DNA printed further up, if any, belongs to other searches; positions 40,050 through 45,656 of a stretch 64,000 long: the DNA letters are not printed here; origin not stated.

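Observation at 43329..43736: Recent 204-bp tandem duplication inside the 1769-aa fiber gene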

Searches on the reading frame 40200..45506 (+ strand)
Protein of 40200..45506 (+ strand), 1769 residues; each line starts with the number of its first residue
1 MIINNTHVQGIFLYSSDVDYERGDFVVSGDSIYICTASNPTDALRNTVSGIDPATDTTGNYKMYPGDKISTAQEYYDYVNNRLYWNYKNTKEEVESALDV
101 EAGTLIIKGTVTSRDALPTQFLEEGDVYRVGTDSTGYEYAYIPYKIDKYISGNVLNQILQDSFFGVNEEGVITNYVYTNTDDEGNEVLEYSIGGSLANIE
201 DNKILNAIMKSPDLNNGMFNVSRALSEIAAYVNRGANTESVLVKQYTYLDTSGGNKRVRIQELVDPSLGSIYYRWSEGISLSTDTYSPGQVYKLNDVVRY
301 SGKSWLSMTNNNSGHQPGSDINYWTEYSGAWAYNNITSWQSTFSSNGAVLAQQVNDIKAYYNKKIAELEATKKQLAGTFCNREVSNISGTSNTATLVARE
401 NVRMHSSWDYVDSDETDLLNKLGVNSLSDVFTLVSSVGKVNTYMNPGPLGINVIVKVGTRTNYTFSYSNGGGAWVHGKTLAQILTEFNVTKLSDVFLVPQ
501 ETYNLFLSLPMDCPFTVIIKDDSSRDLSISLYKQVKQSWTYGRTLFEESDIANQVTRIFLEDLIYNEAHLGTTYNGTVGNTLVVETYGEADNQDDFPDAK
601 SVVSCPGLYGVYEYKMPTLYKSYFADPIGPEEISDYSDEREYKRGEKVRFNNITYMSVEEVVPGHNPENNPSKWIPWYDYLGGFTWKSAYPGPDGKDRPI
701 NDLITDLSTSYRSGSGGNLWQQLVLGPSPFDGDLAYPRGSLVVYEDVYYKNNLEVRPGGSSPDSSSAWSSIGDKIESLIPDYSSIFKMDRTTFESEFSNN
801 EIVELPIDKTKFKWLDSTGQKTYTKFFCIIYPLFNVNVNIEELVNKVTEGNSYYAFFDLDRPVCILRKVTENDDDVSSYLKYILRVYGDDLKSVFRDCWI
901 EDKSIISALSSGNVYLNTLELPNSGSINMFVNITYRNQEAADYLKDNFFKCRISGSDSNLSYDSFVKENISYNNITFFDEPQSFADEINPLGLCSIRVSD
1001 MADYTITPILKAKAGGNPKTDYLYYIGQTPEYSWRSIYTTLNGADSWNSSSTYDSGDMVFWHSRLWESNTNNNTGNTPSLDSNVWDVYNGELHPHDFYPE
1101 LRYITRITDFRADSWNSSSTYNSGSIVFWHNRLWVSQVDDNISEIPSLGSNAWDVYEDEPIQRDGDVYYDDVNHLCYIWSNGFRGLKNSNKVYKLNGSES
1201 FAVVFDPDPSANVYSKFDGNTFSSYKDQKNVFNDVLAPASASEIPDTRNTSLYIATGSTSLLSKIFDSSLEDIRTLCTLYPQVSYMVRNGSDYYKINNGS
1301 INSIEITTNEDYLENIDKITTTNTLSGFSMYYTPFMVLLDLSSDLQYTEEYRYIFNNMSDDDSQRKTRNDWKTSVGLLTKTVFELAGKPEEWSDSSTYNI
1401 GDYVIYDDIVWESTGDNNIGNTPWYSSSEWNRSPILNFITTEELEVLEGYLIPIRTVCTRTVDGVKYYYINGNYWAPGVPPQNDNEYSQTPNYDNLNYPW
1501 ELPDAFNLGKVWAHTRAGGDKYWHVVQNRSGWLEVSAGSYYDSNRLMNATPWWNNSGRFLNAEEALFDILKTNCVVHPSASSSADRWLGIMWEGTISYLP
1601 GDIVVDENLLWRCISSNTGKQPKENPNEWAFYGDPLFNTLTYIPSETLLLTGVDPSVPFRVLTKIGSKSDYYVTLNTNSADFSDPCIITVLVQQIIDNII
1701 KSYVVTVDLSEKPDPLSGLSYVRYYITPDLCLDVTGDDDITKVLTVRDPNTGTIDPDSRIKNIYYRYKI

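Call 7: search_protein_families(library=pfam, proteins=[window:40200-45506:+], max_evalue=1)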
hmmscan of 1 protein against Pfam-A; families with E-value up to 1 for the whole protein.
window:40200-45506:+ (1769 aa): 2 families
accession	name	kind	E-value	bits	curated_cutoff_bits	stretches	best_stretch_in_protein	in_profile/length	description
PF02839.19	CBM_5_12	-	1.9e-14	53.8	26.2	5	285-319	1-38/44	Carbohydrate-binding module family 5/12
PF01557.24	FAA_hydrolase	-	0.077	13.1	23.9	1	78-133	149-204/214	Fumarylacetoacetate (FAA) hydrolase C-terminal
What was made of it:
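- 40200..45509 (+): 1769-aa multi-module gene (tail-fiber-like). It holds 7 full CBM5/12-like modules plus one partial N-terminal module. Pfam CBM_5_12 scores 53.8 bits over 5 stretches (call 7).
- On CBM5/12 (Pfam PF02839): The whole protein scores 53.8 bits against a cut-off of 26.2, over 5 stretches (call 7).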

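Call 8: search_protein_families(library=phrogs, proteins=[window:40200-45506:+], max_evalue=0.01)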
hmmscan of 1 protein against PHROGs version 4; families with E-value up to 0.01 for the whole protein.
window:40200-45506:+ (1769 aa): 2 families
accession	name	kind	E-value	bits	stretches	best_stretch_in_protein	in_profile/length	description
phrog_14646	-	unknown function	3.2e-05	25.3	0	1388-1432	51-95/172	-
phrog_8147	-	tail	0.0016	18.6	0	1591-1630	69-110/436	tail fiber protein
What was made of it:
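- On Phage tail fiber / receptor-binding protein: The only PHROG 'tail fiber' hit (E=0.0016) covers a CBM module (call 8).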

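Call 13: find_homologous_proteins(query=window:40200-45506:+, max_evalue=0.001)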
Query window:40200-45506:+ (1769 aa): 25 proteins with E <= 0.001 among 8000 candidates.
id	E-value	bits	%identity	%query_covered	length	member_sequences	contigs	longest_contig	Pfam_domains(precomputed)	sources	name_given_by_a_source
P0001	0.0e+0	4095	100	100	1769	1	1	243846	PF02839.20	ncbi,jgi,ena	-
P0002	0.0e+0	3329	83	100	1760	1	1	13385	PF02839.20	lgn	-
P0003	0.0e+0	3205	82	62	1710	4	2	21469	PF02839.20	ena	-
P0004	0.0e+0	3176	76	100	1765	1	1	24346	PF02839.20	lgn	-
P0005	0.0e+0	3172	79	100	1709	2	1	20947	PF02839.20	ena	-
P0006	0.0e+0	3155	78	100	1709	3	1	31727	PF02839.20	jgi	jgi:hypothetical protein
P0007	0.0e+0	3126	79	62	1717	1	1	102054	PF02839.20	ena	-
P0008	0.0e+0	3110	77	100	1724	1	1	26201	PF02839.20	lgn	-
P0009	0.0e+0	2295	73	77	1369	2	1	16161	PF02839.20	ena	-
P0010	0.0e+0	2181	59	62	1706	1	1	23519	PF02839.20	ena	-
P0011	0.0e+0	1932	54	62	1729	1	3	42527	PF02839.20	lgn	-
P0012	0.0e+0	1587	51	62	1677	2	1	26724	-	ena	-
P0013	0.0e+0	1570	51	62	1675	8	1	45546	-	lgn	-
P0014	0.0e+0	1065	37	100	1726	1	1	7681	PF02839.20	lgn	-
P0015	0.0e+0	1036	41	65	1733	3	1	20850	PF02839.20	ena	-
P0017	0.0e+0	1018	42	58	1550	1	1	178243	PF02839.20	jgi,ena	-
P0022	4.5e-232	792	36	60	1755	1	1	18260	PF02839.20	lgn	-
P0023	1.8e-188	647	43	34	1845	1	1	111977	PF02839.20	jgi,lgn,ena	-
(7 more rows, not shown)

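Call 17: find_encoding_contigs(protein=P0002, flank=3000, max_places=2)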
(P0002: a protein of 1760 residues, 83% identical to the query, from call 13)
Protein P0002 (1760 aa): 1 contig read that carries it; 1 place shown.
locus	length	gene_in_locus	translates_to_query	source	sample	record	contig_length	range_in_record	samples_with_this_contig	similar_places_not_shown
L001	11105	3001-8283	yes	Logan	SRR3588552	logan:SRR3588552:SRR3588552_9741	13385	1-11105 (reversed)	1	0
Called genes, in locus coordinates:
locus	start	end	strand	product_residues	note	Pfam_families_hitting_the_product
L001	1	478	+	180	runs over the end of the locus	-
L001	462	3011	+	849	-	PF02839:CBM_5_12 (faint)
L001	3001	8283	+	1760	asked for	PF02839:CBM_5_12 (faint)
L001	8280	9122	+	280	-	-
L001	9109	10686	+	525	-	-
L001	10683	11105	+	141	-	?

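Call 18: find_encoding_contigs(protein=P0009, flank=3000, max_places=2)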
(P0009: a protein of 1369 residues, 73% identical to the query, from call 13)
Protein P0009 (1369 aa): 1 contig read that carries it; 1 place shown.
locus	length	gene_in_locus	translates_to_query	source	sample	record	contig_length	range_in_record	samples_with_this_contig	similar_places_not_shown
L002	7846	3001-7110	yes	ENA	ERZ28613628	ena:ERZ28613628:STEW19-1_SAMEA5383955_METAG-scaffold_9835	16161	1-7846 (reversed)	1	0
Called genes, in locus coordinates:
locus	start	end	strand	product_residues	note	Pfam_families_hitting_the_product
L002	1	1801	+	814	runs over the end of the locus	PF02839:CBM_5_12 (faint)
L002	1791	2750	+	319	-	-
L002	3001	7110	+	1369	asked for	PF02839:CBM_5_12 (faint)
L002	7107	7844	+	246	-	?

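Call 19: find_encoding_contigs(protein=P0005, flank=3000, max_places=1)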
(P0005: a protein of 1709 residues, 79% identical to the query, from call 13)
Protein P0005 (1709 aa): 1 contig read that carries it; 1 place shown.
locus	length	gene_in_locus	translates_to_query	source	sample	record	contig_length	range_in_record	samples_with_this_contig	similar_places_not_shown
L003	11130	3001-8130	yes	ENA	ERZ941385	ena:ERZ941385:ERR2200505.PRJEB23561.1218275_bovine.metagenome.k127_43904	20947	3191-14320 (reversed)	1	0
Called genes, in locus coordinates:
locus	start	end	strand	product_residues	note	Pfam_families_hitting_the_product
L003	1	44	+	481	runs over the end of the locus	-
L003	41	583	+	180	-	-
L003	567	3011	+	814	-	PF02839:CBM_5_12 (faint)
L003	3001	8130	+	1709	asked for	PF02839:CBM_5_12 (faint)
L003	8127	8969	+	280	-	-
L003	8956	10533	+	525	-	-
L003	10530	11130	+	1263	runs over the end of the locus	?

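Call 20: find_encoding_contigs(protein=P0004, flank=3000, max_places=1)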
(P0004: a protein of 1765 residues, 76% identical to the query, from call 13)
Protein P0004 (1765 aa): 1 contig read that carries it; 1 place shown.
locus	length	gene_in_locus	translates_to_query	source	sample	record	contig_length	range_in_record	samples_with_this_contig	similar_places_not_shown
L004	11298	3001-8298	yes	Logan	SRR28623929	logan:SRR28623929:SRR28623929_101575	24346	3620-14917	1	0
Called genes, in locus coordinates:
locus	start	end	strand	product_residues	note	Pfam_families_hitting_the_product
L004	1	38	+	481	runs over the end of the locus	-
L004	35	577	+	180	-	-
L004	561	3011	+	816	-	PF02839:CBM_5_12 (faint)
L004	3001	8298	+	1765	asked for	PF02839:CBM_5_12 (faint)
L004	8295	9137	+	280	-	-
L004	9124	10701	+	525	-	-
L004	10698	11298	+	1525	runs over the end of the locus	-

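Call 21: find_encoding_contigs(protein=P0003, flank=3000, max_places=1)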
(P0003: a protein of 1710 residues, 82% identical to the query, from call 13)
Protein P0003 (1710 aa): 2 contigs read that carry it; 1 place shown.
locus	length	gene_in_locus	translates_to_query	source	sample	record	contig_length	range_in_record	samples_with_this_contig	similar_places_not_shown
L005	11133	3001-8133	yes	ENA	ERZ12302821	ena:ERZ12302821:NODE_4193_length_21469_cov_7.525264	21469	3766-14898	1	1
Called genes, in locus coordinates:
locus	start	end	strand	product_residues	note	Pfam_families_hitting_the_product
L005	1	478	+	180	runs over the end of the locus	-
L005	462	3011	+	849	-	PF02839:CBM_5_12 (faint)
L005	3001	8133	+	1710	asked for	PF02839:CBM_5_12 (faint)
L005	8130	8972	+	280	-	-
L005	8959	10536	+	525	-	-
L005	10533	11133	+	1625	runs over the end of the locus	-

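Call 22: find_encoding_contigs(protein=P0001, flank=1000, max_places=3)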
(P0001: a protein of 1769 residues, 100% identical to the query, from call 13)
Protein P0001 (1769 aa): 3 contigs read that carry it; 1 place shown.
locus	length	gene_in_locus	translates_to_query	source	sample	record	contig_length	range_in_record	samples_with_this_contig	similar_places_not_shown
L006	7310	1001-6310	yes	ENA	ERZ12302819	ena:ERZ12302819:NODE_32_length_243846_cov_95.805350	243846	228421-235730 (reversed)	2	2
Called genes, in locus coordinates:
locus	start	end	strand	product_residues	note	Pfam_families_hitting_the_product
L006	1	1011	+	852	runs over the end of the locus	PF02839:CBM_5_12 (faint)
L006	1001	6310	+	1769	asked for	PF02839:CBM_5_12 (faint)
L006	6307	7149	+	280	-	-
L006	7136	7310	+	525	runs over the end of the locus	-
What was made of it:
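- Checked: The identical protein was recorded on 3 contigs from at least 2 samples (call 22).
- The exact protein occurs on 3 contigs from at least 2 samples (call 22). The copies differ at 30/135 nt, and the perfectly repeated stretch is only 32 nt. The identical protein occurs on 3 contigs from at least 2 samples, and the main contig has 95.8x coverage (call 22).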

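Call 31: find_encoding_contigs(protein=P0007, flank=1000, max_places=1)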
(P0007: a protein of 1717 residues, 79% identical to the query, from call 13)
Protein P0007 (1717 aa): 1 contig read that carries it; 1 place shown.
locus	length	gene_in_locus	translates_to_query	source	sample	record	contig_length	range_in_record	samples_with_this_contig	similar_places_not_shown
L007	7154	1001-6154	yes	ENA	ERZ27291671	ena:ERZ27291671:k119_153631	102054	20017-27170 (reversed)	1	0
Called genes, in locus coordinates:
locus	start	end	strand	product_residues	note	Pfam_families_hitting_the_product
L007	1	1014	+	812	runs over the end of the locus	PF02839:CBM_5_12 (faint)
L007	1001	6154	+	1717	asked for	PF02839:CBM_5_12 (faint)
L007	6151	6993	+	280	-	-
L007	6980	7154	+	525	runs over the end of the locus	-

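Call 32: find_encoding_contigs(protein=P0008, flank=1000, max_places=1)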
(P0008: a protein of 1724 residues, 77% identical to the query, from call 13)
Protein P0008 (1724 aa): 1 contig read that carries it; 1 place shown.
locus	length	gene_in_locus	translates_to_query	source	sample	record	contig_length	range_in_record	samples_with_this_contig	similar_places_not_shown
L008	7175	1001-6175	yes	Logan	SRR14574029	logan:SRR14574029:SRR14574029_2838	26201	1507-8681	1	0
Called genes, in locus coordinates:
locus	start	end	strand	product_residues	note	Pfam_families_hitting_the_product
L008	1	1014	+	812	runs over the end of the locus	PF02839:CBM_5_12 (faint)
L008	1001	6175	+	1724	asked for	PF02839:CBM_5_12 (faint)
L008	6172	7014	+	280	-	-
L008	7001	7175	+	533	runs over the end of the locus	-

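Call 33: find_encoding_contigs(protein=P0006, flank=1000, max_places=1)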
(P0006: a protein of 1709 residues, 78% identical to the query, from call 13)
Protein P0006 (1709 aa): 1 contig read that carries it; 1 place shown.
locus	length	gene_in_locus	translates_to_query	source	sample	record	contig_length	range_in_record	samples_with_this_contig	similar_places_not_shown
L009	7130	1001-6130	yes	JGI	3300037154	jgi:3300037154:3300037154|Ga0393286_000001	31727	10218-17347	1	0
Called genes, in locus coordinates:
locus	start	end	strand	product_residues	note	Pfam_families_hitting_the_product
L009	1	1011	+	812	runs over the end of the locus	PF02839:CBM_5_12 (faint)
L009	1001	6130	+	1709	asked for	PF02839:CBM_5_12 (faint)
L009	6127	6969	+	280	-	-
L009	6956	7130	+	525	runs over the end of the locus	-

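Call 69: search_dna_similar(query=window:40200-45506:+, collection=phages, mode=protein, max_rows=15, max_evalue=0.001)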
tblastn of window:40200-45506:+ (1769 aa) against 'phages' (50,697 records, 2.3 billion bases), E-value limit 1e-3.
No match.
